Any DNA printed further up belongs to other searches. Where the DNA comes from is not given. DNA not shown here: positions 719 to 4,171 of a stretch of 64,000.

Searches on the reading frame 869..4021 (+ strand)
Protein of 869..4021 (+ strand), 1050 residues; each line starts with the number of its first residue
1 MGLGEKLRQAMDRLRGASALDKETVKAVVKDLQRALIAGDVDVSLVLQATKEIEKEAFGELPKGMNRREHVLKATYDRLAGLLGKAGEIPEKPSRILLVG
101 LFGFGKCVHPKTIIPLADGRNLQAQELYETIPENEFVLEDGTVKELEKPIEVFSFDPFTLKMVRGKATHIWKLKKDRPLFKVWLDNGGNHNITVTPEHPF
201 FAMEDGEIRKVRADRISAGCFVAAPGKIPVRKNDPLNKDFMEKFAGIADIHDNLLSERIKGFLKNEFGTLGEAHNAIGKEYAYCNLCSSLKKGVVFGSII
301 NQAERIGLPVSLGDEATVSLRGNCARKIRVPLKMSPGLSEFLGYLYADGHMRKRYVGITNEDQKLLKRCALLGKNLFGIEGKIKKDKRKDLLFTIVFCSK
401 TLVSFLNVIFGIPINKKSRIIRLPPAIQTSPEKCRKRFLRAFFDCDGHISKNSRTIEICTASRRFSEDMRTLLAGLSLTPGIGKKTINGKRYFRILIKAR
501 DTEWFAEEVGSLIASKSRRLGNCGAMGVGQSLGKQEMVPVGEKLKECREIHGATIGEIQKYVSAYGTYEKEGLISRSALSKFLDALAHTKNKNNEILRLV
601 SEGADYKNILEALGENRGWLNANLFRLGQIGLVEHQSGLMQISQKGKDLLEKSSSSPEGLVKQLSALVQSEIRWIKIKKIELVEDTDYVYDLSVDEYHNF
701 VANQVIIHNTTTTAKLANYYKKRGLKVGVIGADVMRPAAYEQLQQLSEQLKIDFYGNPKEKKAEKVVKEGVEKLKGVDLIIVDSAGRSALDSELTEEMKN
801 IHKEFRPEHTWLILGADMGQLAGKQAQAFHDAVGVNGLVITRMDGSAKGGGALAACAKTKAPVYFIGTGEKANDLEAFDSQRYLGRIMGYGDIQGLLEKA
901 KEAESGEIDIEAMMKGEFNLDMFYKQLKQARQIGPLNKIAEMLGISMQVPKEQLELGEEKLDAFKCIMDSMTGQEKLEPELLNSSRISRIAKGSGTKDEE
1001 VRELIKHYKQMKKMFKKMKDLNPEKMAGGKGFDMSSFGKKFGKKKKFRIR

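Call 71: search_protein_families(library=pfam, proteins=[window:869-4021:+], max_evalue=0.00001)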
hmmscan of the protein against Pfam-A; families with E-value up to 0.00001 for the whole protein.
window:869-4021:+ (1050 aa): 5 families
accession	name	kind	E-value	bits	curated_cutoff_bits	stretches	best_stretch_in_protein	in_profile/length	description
PF00448.28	SRP54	-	4e-57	193.5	22.7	1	710-888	15-195/196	SRP54-type protein, GTPase domain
PF02978.25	SRP_SPB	-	1.3e-27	96.4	27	1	917-1015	1-91/91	Signal peptide binding domain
PF14890.11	Intein_splicing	-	3.1e-26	92.5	35.8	1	114-709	1-155/155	Intein splicing domain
PF14528.11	LAGLIDADG_3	-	3e-19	69.5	22.5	1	435-510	3-82/82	LAGLIDADG-like domain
PF02881.24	SRP54_N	-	2.7e-11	43.9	22.4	1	3-79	1-75/75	SRP54-type protein, helical bundle domain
